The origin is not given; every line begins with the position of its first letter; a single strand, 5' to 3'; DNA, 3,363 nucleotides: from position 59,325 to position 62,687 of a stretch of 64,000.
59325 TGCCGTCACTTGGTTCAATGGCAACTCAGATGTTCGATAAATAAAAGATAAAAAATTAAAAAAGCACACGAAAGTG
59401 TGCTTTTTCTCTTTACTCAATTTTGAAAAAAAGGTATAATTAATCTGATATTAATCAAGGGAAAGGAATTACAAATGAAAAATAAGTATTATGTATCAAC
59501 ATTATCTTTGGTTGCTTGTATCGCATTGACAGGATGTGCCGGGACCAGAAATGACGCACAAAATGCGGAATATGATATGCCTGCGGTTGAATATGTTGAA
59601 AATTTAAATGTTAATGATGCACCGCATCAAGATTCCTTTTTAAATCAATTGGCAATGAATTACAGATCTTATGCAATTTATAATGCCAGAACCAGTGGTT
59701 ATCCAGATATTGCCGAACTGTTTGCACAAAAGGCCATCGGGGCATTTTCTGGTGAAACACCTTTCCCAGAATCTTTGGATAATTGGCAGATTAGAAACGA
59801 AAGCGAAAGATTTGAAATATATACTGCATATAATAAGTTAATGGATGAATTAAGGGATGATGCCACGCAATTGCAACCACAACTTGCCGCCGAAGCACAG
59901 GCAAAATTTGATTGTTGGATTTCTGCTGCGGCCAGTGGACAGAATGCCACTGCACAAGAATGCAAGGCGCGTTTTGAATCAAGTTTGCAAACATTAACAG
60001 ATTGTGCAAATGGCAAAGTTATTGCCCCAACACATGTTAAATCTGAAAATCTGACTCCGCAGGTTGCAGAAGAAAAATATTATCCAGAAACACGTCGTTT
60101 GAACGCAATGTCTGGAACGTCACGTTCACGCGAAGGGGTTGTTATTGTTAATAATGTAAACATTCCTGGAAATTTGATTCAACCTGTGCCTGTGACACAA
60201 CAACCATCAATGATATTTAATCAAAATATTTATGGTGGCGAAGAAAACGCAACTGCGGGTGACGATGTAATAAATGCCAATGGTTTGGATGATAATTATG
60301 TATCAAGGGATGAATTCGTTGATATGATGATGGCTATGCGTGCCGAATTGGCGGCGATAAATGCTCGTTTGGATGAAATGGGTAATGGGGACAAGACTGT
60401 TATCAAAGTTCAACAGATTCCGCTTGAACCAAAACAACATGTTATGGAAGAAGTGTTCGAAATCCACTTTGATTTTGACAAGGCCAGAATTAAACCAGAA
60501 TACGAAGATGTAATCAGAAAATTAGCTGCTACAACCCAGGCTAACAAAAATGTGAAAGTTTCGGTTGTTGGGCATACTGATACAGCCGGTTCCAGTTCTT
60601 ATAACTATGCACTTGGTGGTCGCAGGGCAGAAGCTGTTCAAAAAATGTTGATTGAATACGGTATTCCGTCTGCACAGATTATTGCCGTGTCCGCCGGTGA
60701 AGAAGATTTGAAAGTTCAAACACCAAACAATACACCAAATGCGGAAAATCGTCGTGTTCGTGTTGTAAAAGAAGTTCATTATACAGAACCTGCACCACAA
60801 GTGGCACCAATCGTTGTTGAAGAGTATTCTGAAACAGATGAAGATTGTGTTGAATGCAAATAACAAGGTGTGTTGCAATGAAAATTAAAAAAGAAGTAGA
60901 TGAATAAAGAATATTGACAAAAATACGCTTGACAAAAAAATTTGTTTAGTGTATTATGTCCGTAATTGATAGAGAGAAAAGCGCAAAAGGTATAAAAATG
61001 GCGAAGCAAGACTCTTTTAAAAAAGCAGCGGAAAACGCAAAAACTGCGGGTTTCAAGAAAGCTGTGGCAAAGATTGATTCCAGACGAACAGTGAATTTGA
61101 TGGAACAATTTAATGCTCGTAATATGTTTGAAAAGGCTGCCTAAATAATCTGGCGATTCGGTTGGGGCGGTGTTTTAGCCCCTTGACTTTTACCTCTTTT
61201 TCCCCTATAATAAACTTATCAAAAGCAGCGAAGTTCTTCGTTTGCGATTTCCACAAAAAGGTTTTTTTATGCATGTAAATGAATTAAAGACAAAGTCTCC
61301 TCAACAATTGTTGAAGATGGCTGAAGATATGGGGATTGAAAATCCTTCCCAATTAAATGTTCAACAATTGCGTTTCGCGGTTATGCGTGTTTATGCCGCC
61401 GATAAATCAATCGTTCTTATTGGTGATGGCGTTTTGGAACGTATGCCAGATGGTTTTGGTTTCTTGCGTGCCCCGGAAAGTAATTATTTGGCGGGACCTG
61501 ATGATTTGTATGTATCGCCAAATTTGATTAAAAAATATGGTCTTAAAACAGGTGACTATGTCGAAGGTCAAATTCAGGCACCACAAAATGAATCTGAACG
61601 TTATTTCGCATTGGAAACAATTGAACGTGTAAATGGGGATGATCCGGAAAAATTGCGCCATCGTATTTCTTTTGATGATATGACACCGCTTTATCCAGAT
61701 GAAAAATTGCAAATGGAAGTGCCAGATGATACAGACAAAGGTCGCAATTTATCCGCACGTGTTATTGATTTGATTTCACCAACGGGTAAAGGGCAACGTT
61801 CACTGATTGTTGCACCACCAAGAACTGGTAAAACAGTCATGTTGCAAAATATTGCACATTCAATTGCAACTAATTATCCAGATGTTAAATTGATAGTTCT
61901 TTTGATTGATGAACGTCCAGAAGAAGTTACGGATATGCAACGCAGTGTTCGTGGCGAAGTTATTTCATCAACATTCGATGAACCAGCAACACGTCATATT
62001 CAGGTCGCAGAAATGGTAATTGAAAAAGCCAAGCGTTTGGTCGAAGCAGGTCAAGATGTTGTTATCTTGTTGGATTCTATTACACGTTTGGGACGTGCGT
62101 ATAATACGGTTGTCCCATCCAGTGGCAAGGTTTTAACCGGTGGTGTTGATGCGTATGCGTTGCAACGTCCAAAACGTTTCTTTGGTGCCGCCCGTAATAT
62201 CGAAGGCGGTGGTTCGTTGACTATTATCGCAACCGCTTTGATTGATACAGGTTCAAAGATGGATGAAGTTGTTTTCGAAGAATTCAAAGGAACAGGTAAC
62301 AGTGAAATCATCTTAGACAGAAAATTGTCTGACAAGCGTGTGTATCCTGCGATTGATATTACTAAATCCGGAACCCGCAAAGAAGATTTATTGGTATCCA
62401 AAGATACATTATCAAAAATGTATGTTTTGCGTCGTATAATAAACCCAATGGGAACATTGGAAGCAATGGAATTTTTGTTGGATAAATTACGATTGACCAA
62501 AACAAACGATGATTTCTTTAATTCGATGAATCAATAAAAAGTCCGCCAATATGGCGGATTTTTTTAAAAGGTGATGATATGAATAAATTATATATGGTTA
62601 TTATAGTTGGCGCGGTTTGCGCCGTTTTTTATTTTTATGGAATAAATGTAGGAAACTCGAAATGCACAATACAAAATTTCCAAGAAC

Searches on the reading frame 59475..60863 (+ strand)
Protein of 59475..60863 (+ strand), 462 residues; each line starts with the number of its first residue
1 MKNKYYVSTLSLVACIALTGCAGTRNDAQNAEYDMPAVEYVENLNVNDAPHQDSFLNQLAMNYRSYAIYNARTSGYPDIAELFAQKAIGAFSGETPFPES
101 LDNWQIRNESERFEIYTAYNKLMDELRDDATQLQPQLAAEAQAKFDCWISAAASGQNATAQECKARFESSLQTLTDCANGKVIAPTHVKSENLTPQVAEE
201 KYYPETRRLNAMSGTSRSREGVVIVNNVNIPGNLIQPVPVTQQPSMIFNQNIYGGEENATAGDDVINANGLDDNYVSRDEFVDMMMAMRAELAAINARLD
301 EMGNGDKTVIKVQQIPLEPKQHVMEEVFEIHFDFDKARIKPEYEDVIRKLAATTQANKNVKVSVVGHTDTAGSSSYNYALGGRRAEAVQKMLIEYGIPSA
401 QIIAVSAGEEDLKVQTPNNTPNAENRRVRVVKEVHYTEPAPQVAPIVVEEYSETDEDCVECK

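Call 77: search_protein_families(library=ncbifam, proteins=[window:59475-60863:+], max_evalue=0.01)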
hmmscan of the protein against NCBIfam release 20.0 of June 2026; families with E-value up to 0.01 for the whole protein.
window:59475-60863:+ (462 aa): 36 families (the best 25 are shown)
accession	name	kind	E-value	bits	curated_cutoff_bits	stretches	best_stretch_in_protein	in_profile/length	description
TIGR02802.1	Pal_lipo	equivalog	2.9e-25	88.4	125.35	1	330-431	2-103/104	peptidoglycan-associated lipoprotein Pal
NF053612.1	anchor_PA1041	equivalog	2.1e-22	80.3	250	1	297-430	97-233/236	PA1041 family peptidoglycan-binding anchor lipoprotein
NF053611.1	YiaD_Gzip_OmpA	equivalog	3.7e-22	79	175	1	329-430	103-204/206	YiaD family glycine zipper/OmpA-like lipoprotein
NF045787.1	OmpABordt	equivalog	1.2e-19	70.8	200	1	329-430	86-187/194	outer membrane protein OmpA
NF053613.1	OMP_toxin_LptF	equivalog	3.5e-19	69.5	400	1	329-431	142-244/256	lipotoxin F family OmpA-related lipoprotein LptF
NF053585.1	OMP_LP_YfiB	equivalog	7.6e-19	68.2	128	1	286-431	14-159/163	outer membrane lipoprotein YfiB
NF008067.1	PRK10802.1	equivalog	5.4e-17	62.2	261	1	329-431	68-170/171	peptidoglycan-associated lipoprotein Pal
NF052230.1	T9SS_PorE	exception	5.9e-15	54.6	600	1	327-414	514-601/648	PorE family type IX secretion system protein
NF053607.1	CHU_0125_OmpA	equivalog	2.5e-13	49.4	620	1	307-427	514-631/639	CHU_0125 family OmpA-like outer membrane integrity protein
TIGR03350.1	type_VI_ompA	equivalog_domain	1.9e-12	47.3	139.8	1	332-430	34-135/137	type VI secretion system protein TssL, long form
NF008071.1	PRK10808.1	equivalog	3.5e-12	46.4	277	1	323-411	222-316/358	porin OmpA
TIGR03789.1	pdsO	hypoth_equivalog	9.3e-12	45.1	152.2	1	320-429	131-240/243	sortase-associated OmpA-like protein PdsO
NF007804.1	PRK10510.1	equivalog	9e-11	41.5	307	1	329-430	113-214/219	OmpA family lipoprotein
NF047726.1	AutTranAdhPGAsTpgA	equivalog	9.9e-11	41.3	350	1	322-411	148-240/268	trimeric autotransporter adhesin/peptidogylcan-associated protein TpgA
NF006285.1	PRK08457.1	equivalog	1.1e-10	41.7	250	1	329-435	123-233/253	flagellar motor protein MotB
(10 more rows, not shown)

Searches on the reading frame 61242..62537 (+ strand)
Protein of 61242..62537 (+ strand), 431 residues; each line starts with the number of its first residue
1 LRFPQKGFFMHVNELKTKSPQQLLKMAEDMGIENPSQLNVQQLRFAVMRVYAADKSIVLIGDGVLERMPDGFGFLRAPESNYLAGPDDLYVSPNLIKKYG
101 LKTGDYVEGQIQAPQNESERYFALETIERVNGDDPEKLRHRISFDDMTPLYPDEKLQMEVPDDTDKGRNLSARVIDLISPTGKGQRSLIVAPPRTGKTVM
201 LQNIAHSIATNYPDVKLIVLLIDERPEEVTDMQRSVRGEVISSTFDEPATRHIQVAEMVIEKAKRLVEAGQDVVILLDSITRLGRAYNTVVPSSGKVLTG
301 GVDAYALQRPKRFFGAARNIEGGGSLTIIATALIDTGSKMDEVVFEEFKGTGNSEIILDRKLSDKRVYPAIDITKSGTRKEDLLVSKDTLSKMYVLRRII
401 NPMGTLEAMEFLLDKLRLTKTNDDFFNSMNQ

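Call 77: search_protein_families(library=ncbifam, proteins=[window:61242-62537:+], max_evalue=0.01)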
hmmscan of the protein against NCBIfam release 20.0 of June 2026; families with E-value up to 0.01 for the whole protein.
window:61242-62537:+ (431 aa): 30 families (the best 25 are shown)
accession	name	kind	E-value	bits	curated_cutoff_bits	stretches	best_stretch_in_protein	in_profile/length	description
TIGR00767.1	rho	equivalog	3.6e-198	658.6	509.45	1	11-431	2-415/415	transcription termination factor Rho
NF006886.1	PRK09376.1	equivalog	3.7e-197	655.1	315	1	10-429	1-413/413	transcription termination factor Rho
NF041509.1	paralog_Rho2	exception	8.5e-139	462.8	628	1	80-427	17-358/360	transcription termination factor Rho, short form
TIGR03496.1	FliI_clade1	equivalog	3.4e-25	88.7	619.1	1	171-401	124-358/414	flagellar protein export ATPase FliI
TIGR01026.1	fliI_yscN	subfamily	1.4e-24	86.7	379.5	1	172-401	151-382/440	FliI/YscN family ATPase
TIGR02546.1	III_secr_ATP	equivalog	1.9e-24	86.2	604.75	1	170-402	132-366/423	type III secretion system ATPase SctN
TIGR03498.1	FliI_clade3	equivalog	5.5e-24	84.6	587.45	1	170-401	126-361/418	flagellar protein export ATPase FliI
TIGR03497.1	FliI_clade2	equivalog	8e-22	77.8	629.8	1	170-401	123-356/413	flagellar protein export ATPase FliI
NF005295.0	PRK06820.1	equivalog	8.6e-21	74.4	690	1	170-401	149-382/440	EscN/YscN/HrcN family type III secretion system ATPase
NF005391.0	PRK06936.1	equivalog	1.3e-20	73.6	657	1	168-403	146-383/439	type III secretion system ATPase SctN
NF006012.0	PRK08149.1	equivalog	5.4e-19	68.4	594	1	172-402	142-374/431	type III secretion system ATPase SctN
NF005765.0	PRK07594.1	equivalog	3.2e-17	62.4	715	1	172-401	143-374/433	EscN/YscN/HrcN family type III secretion system ATPase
NF006575.0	PRK09099.1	subfamily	9.3e-17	60.9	706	1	165-404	146-387/443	type III secretion system ATPase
NF005535.1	PRK07196.1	equivalog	1.5e-16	60.4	715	1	171-388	144-364/434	flagellar protein export ATPase FliI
NF006290.1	PRK08472.1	equivalog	5.3e-15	55.2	644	1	172-400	145-375/433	flagellar protein export ATPase FliI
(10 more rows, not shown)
